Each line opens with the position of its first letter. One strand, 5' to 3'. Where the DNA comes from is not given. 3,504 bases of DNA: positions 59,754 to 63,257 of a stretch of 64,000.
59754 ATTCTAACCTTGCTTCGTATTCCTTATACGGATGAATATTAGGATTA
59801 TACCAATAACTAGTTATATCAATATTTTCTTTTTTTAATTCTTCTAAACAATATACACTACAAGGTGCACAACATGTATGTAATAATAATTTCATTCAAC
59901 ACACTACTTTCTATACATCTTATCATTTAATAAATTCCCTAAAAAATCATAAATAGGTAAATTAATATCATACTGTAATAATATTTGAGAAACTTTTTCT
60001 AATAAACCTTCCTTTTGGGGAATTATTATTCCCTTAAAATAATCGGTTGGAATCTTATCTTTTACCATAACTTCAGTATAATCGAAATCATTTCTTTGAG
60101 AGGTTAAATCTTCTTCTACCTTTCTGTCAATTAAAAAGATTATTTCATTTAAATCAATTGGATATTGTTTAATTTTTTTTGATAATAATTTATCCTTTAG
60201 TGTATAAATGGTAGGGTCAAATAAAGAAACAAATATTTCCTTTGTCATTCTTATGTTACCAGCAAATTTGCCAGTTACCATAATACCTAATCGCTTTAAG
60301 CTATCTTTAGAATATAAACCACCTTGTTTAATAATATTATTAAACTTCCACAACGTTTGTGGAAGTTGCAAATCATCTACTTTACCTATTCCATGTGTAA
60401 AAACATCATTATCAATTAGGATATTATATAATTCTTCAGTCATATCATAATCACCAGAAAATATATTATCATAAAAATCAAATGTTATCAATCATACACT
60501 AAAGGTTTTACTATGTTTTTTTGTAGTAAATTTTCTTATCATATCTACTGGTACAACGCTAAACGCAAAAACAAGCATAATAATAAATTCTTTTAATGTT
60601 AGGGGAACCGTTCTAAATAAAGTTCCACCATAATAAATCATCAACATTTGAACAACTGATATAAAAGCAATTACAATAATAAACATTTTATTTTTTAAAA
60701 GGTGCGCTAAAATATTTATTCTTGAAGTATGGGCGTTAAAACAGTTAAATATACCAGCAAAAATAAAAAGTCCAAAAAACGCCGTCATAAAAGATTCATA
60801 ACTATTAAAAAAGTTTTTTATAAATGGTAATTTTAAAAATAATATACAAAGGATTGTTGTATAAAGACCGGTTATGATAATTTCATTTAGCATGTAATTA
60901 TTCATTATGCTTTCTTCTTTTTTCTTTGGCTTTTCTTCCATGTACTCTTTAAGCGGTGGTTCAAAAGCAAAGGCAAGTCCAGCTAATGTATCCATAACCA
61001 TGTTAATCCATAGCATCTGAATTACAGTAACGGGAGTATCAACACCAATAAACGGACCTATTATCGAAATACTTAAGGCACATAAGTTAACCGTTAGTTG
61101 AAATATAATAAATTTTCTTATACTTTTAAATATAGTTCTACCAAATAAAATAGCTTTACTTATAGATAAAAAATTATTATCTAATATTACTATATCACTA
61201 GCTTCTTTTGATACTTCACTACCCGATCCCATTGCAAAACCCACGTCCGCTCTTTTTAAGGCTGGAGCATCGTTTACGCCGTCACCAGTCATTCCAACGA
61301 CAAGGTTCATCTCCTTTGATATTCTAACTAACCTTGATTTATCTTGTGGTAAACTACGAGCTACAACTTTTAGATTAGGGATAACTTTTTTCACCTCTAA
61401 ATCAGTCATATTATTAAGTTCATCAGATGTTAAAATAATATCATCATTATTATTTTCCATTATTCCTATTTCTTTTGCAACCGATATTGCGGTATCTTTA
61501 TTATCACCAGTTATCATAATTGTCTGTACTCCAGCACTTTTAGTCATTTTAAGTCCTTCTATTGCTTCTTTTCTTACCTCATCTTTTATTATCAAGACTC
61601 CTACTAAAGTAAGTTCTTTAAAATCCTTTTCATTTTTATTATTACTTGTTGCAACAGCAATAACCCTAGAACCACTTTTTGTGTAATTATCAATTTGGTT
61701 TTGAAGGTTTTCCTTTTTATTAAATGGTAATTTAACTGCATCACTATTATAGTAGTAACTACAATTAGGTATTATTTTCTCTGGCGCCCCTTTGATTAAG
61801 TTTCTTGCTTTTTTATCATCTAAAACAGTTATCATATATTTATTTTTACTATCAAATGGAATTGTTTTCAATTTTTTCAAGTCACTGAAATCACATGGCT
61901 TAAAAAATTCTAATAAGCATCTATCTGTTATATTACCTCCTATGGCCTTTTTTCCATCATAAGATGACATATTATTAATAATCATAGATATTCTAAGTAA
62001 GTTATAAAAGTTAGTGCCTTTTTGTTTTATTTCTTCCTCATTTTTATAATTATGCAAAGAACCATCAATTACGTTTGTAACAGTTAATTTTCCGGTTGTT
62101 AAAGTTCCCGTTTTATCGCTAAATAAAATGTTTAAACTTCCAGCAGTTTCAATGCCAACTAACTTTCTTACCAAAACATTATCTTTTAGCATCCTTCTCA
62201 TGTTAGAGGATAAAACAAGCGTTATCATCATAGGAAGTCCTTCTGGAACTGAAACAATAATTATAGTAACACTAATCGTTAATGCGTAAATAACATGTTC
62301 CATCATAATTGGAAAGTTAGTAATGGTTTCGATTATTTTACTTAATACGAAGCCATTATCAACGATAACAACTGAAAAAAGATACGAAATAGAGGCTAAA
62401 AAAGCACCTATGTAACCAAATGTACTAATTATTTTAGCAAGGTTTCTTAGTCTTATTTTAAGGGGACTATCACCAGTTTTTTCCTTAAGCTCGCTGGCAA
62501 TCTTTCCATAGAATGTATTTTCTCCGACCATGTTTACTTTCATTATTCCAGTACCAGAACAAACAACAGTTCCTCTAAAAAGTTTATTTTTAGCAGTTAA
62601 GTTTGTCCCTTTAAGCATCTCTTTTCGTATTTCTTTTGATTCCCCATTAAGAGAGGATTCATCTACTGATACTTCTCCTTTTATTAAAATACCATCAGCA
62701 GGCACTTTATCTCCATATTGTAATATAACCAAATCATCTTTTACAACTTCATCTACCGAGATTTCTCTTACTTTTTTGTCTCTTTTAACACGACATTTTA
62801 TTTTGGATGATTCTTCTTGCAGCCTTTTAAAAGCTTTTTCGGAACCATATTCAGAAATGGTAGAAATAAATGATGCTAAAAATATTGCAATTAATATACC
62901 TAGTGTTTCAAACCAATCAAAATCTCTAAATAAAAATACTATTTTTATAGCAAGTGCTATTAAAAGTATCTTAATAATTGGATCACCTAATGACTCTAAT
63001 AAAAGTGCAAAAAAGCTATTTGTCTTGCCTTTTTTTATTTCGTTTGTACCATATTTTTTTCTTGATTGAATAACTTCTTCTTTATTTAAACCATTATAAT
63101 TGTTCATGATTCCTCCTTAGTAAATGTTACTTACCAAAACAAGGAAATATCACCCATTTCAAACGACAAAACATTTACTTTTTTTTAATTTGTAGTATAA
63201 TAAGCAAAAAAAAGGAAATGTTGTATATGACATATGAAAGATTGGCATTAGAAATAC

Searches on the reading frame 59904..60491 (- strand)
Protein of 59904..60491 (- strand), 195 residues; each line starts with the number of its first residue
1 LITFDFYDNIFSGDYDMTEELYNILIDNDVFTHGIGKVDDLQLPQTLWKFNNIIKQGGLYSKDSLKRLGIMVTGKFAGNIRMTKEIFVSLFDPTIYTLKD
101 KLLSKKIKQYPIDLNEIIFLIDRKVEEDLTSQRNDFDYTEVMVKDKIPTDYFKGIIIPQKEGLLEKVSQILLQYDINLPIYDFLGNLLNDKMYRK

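Call 46: search_protein_families(library=pfam, proteins=[window:59904-60491:-], max_evalue=0.01)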
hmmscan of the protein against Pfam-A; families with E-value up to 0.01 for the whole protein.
window:59904-60491:- (195 aa): 1 family
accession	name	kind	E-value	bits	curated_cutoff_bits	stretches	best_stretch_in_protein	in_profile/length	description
PF14487.12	DarT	-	0.0019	18.4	22.5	0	130-171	143-183/201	ssDNA thymidine ADP-ribosyltransferase, DarT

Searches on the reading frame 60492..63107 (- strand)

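Call 46: search_protein_families(library=pfam, proteins=[window:60492-63107:-], max_evalue=0.01)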
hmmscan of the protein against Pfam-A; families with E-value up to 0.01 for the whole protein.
window:60492-63107:- (871 aa): 6 families
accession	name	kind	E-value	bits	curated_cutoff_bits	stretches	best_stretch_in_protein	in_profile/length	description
PF00689.26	Cation_ATPase_C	-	7.5e-39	133.7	27.3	1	691-860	2-174/175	Cation transporting ATPase, C-terminus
PF00122.25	E1-E2_ATPase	-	1.4e-38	132.6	28.1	1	101-308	3-180/181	E1-E2 ATPase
PF00702.32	Hydrolase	-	6e-15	56.6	26.4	1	328-621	4-191/191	haloacid dehalogenase-like hydrolase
PF00690.31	Cation_ATPase_N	-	2.3e-12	46.8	20.4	1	2-54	16-68/69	Cation transporter/ATPase, N-terminus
PF13246.12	Cation_ATPase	-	4.6e-12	46.2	21.7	1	380-452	10-91/91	Cation transport ATPase (P-type)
PF08282.18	Hydrolase_3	-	1.1e-05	25.7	20.9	1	608-653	210-255/255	haloacid dehalogenase-like hydrolase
